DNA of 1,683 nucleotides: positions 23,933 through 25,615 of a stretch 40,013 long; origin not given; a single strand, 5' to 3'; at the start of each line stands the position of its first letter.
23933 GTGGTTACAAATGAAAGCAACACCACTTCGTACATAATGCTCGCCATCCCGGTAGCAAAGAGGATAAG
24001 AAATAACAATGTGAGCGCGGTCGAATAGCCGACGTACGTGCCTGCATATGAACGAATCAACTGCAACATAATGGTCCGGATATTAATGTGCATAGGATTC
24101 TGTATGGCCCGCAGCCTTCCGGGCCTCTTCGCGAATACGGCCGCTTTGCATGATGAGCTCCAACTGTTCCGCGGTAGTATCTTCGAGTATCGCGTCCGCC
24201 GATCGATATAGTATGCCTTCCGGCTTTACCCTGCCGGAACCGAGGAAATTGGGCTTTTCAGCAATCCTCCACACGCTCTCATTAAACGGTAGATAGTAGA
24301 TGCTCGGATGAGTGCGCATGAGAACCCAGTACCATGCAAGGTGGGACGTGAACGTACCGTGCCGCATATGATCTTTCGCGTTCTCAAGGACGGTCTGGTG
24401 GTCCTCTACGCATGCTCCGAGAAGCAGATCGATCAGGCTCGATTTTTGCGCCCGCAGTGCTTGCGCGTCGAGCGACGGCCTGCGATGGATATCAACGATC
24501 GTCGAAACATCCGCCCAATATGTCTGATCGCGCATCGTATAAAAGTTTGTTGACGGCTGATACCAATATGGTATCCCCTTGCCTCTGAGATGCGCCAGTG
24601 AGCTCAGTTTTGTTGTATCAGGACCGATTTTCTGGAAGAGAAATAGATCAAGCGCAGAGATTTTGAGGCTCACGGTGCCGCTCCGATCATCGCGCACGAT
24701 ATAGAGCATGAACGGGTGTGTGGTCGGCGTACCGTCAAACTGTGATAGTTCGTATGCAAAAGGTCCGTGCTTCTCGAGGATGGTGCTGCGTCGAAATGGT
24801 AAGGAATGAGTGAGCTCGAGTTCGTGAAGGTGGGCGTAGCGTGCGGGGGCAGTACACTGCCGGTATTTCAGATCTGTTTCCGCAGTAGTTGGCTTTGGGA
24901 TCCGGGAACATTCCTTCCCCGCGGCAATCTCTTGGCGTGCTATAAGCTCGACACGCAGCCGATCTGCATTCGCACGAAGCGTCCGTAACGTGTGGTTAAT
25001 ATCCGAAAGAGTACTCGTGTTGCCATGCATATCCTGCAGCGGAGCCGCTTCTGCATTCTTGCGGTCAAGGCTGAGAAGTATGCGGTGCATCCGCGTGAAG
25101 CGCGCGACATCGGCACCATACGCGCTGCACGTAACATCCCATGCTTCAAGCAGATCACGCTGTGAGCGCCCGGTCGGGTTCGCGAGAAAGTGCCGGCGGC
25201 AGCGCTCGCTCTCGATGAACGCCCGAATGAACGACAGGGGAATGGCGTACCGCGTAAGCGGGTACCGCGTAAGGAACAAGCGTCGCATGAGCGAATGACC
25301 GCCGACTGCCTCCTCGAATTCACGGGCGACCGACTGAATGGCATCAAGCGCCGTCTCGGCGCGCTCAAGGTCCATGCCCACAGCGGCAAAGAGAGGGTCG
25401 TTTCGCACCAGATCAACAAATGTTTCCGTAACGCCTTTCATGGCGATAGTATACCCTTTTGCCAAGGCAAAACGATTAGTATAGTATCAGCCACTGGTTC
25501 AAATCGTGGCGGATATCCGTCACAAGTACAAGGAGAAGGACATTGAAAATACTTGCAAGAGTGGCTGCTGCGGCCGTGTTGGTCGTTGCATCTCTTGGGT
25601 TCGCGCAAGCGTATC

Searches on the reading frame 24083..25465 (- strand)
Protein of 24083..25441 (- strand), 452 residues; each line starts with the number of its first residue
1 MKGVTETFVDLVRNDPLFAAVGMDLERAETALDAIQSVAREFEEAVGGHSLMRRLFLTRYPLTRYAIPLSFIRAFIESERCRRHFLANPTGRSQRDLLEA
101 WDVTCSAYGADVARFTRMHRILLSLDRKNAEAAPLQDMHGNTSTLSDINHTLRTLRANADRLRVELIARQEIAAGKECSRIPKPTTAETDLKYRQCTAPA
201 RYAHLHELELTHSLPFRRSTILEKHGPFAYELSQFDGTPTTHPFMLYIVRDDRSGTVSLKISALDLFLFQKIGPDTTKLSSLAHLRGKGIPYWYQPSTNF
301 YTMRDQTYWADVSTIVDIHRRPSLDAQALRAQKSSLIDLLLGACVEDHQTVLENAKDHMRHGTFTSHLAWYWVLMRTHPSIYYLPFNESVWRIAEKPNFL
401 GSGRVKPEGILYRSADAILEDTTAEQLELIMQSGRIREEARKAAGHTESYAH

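Call 25: search_solved_structures(query=A3, max_evalue=1)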
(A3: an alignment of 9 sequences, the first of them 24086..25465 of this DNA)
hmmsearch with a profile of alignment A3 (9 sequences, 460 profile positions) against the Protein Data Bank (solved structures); distinct sequences matched with E-value up to 1: 1.
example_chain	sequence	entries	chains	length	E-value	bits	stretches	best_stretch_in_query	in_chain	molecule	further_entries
4zry_A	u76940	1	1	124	0.77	11.8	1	136-217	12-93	Keratin, type I cytoskeletal 10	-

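Call 26: find_homologous_proteins(query=A3, max_evalue=0.00001)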
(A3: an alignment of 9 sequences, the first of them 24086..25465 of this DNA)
Query A3 (9 sequences) (460 aa, profile of the alignment): 16 proteins with E <= 0.00001 among 8000 candidates.
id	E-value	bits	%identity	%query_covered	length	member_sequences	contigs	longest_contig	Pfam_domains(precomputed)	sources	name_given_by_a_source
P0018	6.2e-192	657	100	98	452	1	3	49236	-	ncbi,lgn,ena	-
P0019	4.4e-183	628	41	93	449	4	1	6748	-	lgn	-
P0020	2.5e-180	618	47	93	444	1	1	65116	-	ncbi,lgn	ncbi:MAG: hypothetical protein V4474_00040 [Patescibacteria group bacterium]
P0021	1.8e-166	573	45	96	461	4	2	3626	-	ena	-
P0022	3.6e-160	552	38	96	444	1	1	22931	-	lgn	-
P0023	5.1e-160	552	53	97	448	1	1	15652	-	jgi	jgi:hypothetical protein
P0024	3.3e-159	549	44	97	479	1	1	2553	-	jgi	jgi:hypothetical protein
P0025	4.6e-157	542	48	95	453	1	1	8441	-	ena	-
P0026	6.4e-152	525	36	96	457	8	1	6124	-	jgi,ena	-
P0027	7.0e-149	515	48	96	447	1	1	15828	-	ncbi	-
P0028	4.7e-143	496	45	97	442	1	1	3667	-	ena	-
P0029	3.9e-142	493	44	96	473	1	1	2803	-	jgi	jgi:hypothetical protein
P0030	1.2e-140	488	42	96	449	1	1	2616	-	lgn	-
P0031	4.6e-140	486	44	95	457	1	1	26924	-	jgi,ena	-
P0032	1.7e-124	434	33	93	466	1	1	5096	-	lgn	-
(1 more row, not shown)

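Call 37: predict_structure(alignment_id=A5)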
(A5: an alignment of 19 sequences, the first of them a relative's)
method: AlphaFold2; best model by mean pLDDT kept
length: 452 residues; sequences in the alignment: 19
mean_pLDDT: 90.0   pTM: 0.91
mean pLDDT of the five models: 90.0, 89.9, 88.0, 87.5, 85.3
residues with pLDDT >= 90: 321; 70-90: 101; 50-70: 24; < 50: 6
segments of 3 or more residues with pLDDT < 50: 449-452
pLDDT, mean of each block of 10 residues (from residue 1): 83 95 97 97 89 92 96 99 97 98 99 96 75 81 93 98 96 84 71 94 95 94 97 93 98 95 95 62 79 91 92 96 93 96 95 86 77 90 97 93 88 90 91 88 65 31
secondary structure, 60 per line:
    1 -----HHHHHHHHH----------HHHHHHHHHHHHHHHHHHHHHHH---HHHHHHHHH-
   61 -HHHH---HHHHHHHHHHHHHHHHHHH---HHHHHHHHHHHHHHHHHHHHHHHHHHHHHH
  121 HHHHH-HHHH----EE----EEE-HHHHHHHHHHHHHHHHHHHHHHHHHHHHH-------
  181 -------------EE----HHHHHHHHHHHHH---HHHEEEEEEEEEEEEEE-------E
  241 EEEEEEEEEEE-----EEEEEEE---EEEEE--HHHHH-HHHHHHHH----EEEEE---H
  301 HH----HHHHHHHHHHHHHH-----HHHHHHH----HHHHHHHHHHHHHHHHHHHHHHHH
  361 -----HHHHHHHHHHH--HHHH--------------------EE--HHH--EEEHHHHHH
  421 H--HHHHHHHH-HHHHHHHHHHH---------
elements in order: H6-14 H25-47 H51-59 H62-65 H69-87 H91-125 H127-130 E141-143 H145-173 H200-212 E219-232 E240-251 E257-263 E267-271 H274-278 H280-287 E292-296 H307-320 H326-332 H337-360 H366-376 H379-382 E412-414 H415-421 H424-431 H433-443

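Call 39: fold_search(model_id=the predicted structure, library=pdb)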
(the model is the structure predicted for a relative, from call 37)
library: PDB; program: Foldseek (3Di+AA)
matches with E <= 10: 92; with E <= 0.001: 0
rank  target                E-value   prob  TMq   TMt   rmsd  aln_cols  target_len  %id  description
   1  3zvr                  9.4e-01  0.03  0.11  0.09  40.4       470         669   11  Crystal structure of Dynamin (released 2011-09-21)
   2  7ose_A                9.9e-01  0.05  0.15  0.14  26.3       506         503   10  cytochrome bd-II type oxidase with bound aurachin D (released 2021-11-17)
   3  9knk_A                1.7e+00  0.08  0.14  0.12  21.0       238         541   12  Crystal structure of full-length PHA synthase (PhaC) from Aeromonas caviae (released 2025-05-21)
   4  6w08_A                1.7e+00  0.04  0.14  0.17  28.6       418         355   11  Crystal Structure of Motility Associated Killing Factor E from Vibrio cholerae (released 2020-03-11)
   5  7p5c_A                1.7e+00  0.02  0.10  0.11  33.8       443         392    9  Cryo-EM structure of human TTYH3 in Ca2+ and GDN (released 2021-08-11)
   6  4c1r_A                2.4e+00  0.14  0.08  0.13  11.0        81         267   16  Bacteroides thetaiotaomicron VPI-5482 mannosyl-6-phosphatase Bt3783 (released 2013-11-13)
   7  8t12_A                2.7e+00  0.04  0.14  0.14  24.3       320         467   10  Cryo-EM structure of DENV2 NS5 in complex with human STAT2 with the N-terminal domain of STAT2 ordered. (released 2024-01-17)
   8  6w08_B                2.7e+00  0.04  0.15  0.18  29.0       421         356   10  Crystal Structure of Motility Associated Killing Factor E from Vibrio cholerae (released 2020-03-11)
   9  8d2j_D                3.1e+00  0.02  0.10  0.10  22.8       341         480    8  A novel insecticidal protein from ferns IPD113_Cow. (released 2023-11-08)
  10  2rgn_B                3.6e+00  0.02  0.11  0.15  21.8       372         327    6  Crystal Structure of p63RhoGEF complex with Galpha-q and RhoA (released 2008-01-15)
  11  8yvu_B                3.9e+00  0.20  0.20  0.46   8.5       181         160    9  structure of Ige receptor (released 2024-11-06)
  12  5zi1_A                3.9e+00  0.03  0.13  0.10  23.6       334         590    9  Crystal structure of Bacillus thuringiensis insecticidal crystal protein Cry7Ca1 (wild type) (released 2018-12-26)
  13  8oyx_B                4.1e+00  0.08  0.15  0.24   8.9       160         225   15  De novo designed soluble GPCR-like fold GLF_18 (released 2023-10-18)
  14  7tvb                  4.1e+00  0.03  0.12  0.10  25.2       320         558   10  Stat5A Core in Complex with AK305 (released 2023-02-15)
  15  8ijt_B                4.1e+00  0.02  0.13  0.16  17.1       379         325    9  crystal structure of Hyp N135A mutant from Hypoxylon sp. E7406B (released 2024-02-28)
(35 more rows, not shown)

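Call 63: search_protein_representatives(alignment_id=A5)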
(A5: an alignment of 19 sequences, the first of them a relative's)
Query: 19 sequences, 454 profile positions. Proteins with E-value up to 0.001 (for the whole library): 837; up to 1e-10: 606; up to 1e-30: 85. The best 150 are listed.
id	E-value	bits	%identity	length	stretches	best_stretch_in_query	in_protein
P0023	1.5e-192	656.8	-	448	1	2-450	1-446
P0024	4.4e-188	642.1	-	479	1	2-452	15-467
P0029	1.3e-182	624.0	-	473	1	1-453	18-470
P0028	3.0e-182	622.9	-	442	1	1-452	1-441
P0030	3.2e-181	619.5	-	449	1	5-451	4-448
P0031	2.8e-175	599.9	-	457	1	5-452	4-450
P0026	1.1e-169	581.5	-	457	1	2-452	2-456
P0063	1.7e-158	544.6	-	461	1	6-450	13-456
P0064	8.8e-152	522.4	-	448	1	12-450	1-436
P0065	2.3e-150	517.8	-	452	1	6-452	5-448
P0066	7.3e-148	509.5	-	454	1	12-450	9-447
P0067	1.8e-147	508.2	-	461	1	3-451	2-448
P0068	1.2e-146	505.5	-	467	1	8-450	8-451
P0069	2.0e-145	501.5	-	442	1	3-449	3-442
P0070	8.3e-143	492.8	-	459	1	2-450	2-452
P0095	4.3e-96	338.8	-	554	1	5-453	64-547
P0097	8.6e-94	331.3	-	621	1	6-452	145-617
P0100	8.1e-89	314.9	-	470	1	2-448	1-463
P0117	9.7e-63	228.9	-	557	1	3-435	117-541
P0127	9.6e-36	139.9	-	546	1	7-418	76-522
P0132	2.1e-33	132.2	-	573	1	6-451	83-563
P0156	2.0e-28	115.8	-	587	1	5-449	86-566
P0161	5.4e-28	114.4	-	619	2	9-318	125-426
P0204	1.1e-23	100.2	-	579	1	7-434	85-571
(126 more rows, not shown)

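Call 64: search_protein_families(library=pfam, proteins=[P0095, P0097, P0117, P0127, P0132, P0161, P0156, P0204, P0063, P0100], max_evalue=0.01)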
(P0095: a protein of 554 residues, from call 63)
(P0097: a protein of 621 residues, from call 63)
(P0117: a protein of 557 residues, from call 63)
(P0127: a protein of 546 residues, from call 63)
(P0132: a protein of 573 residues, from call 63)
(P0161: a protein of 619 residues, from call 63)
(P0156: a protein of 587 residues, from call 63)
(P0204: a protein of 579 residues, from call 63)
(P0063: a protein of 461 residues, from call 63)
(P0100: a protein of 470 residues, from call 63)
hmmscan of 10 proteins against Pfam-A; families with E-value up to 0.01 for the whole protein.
P0095 (554 aa): 0 families

P0097 (621 aa): 0 families

P0117 (557 aa): 0 families

P0127 (546 aa): 0 families

P0132 (573 aa): 0 families

P0161 (619 aa): 0 families

P0156 (587 aa): 0 families

P0204 (579 aa): 0 families

P0063 (461 aa): 0 families

P0100 (470 aa): 0 families

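Call 73: find_encoding_contigs(protein=P0018, flank=10000, max_places=2)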
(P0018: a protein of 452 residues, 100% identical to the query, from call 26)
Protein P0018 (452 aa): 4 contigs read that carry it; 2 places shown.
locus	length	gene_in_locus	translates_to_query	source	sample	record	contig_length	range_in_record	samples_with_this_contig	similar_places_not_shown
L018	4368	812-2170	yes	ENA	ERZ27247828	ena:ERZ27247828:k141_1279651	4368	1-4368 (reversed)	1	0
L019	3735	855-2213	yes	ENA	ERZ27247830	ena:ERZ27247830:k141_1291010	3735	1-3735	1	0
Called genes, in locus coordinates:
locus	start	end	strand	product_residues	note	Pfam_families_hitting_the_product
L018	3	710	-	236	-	?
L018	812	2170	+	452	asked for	-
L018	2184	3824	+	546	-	PF01564:Spermine_synth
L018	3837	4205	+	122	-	PF02675:AdoMet_dc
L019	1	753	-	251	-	?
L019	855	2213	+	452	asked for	-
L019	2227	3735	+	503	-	?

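Call 80: search_protein_families(library=padloc, proteins=[window:24083-25441:-], max_evalue=0.01)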
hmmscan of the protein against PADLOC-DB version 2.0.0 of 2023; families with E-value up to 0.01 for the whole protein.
window:24083-25441:- (452 aa): 0 families

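Call 85: fold_search(model_id=the predicted structure, library=viral)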
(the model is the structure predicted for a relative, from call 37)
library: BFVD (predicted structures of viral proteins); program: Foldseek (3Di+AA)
matches with E <= 10: 166; with E <= 0.001: 0
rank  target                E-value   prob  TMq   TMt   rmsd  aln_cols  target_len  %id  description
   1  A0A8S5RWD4            2.9e-02  0.15  0.09  0.12  32.9       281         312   11  Uncharacterized protein [Siphoviridae sp. ctHip2]
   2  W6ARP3                6.4e-02  0.13  0.14  0.14  28.6       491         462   10  Uncharacterized protein [Erwinia phage Ea35-70]
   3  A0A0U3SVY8            7.1e-02  0.12  0.09  0.04  31.9       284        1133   11  B spike [Diaphorina citri reovirus]
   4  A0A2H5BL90            1.1e-01  0.08  0.13  0.13  25.2       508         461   12  Uncharacterized protein [Erwinia phage vB_EamM_Mortimer]
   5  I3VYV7                1.2e-01  0.16  0.17  0.09  25.1       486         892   10  (no name in the UniProt tables at hand)
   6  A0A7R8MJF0            2.1e-01  0.08  0.15  0.15  26.6       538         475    8  Uncharacterized protein [Klebsiella phage vB_KvM-Eowyn]
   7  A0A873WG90            2.5e-01  0.08  0.13  0.17  26.2       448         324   12  Uncharacterized protein [Klebsiella phage Miami]
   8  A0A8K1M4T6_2          3.1e-01  0.08  0.13  0.06  21.4       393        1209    9  SF3 helicase domain-containing protein [Sichuan mosquito picorna-like virus]
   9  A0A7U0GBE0            3.1e-01  0.06  0.13  0.14  28.0       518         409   11  Uncharacterized protein [Klebsiella phage vB_KpM_FBKp24]
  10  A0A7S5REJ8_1          3.7e-01  0.10  0.17  0.11  25.1       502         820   11  (no name in the UniProt tables at hand)
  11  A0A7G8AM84            3.9e-01  0.04  0.10  0.12  23.8       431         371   11  (no name in the UniProt tables at hand)
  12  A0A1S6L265            4.1e-01  0.04  0.11  0.11  24.1       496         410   11  (no name in the UniProt tables at hand)
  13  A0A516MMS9            4.3e-01  0.08  0.10  0.14  17.5       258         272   11  (no name in the UniProt tables at hand)
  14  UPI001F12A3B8         4.3e-01  0.02  0.09  0.09  27.6       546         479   10  (no name look-up for this kind of identifier)
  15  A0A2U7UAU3            5.2e-01  0.11  0.09  0.14  23.5       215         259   12  Uncharacterized protein [Pandoravirus quercus]
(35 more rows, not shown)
